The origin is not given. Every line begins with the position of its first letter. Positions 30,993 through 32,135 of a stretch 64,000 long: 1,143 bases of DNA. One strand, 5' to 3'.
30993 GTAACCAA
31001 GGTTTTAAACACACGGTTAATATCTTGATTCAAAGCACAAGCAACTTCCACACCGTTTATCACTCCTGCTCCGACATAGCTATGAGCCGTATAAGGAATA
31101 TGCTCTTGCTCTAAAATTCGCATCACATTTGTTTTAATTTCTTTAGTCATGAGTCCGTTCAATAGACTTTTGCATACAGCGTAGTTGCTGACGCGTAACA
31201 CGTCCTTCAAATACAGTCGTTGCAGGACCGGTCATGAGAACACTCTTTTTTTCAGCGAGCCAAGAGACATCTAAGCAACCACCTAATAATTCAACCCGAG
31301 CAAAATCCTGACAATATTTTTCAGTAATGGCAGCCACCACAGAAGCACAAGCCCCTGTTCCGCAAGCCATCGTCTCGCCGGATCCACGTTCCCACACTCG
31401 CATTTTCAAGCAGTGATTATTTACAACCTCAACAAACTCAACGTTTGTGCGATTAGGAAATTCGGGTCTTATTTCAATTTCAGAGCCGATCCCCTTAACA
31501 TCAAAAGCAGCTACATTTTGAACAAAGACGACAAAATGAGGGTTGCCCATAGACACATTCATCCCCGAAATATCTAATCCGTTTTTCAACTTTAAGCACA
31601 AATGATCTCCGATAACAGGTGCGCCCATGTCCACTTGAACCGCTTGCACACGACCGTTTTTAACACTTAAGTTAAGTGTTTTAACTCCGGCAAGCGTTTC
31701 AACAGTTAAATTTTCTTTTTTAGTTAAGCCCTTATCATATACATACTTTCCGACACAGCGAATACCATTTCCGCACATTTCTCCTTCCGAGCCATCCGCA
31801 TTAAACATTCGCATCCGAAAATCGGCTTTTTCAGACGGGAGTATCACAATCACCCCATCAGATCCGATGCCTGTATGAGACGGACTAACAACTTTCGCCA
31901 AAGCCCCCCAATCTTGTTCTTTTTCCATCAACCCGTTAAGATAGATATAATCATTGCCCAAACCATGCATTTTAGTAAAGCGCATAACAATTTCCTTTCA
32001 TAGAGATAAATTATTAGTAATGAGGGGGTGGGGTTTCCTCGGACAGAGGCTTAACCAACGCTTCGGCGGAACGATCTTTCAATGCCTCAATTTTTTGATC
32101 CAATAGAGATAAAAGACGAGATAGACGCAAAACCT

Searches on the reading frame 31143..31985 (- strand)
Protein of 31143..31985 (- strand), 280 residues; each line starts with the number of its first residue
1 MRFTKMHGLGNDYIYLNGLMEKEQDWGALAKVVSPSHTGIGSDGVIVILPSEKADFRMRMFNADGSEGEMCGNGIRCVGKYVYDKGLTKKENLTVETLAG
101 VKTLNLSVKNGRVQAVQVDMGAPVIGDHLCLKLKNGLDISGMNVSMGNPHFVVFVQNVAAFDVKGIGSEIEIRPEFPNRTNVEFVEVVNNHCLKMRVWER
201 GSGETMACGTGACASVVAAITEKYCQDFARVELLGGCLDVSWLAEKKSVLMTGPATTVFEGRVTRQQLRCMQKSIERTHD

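Call 7: search_protein_families(library=pfam, proteins=[window:31143-31985:-], max_evalue=0.1)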
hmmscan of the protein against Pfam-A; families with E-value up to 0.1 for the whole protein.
window:31143-31985:- (280 aa): 4 families
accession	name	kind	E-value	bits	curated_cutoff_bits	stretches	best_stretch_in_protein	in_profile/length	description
PF01678.24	DAP_epimerase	-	3.5e-65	218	34.7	2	3-124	1-119/121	Diaminopimelate epimerase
PF02567.21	PhzC-PhzF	-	0.00026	21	27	1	47-127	43-122/281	Phenazine biosynthesis-like protein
PF05544.16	Pro_racemase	-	0.0042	16.7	27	1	44-120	57-136/325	Proline racemase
PF10418.14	DHODB_Fe-S_bind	-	0.057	13.6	23.9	1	204-219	2-17/41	Iron-sulfur cluster binding domain of dihydroorotate dehydrogenase B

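Call 8: search_protein_families(library=ncbifam, proteins=[window:31143-31985:-], max_evalue=0.1)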
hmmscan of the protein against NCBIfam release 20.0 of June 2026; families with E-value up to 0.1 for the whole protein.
window:31143-31985:- (280 aa): 5 families
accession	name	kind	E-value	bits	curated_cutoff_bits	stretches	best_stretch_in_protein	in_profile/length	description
TIGR00652.1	DapF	equivalog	2.6e-85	286.1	114.65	1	1-263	1-268/270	diaminopimelate epimerase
NF038284.1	bifunc_DapF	exception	2.2e-32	112.4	350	1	42-224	43-222/254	bifunctional diaminopimelate epimerase/glutamate racemase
TIGR00654.1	PhzF_family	subfamily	0.011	15.1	76.2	1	48-118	50-123/298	PhzF family phenazine biosynthesis isomerase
TIGR02910.1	sulfite_red_A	equivalog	0.024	13.8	323.15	1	159-222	174-237/334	anaerobic sulfite reductase subunit AsrA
NF052224.1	HistRaceHisRFuso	equivalog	0.067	12.9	400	0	68-114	59-107/254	histidine racemase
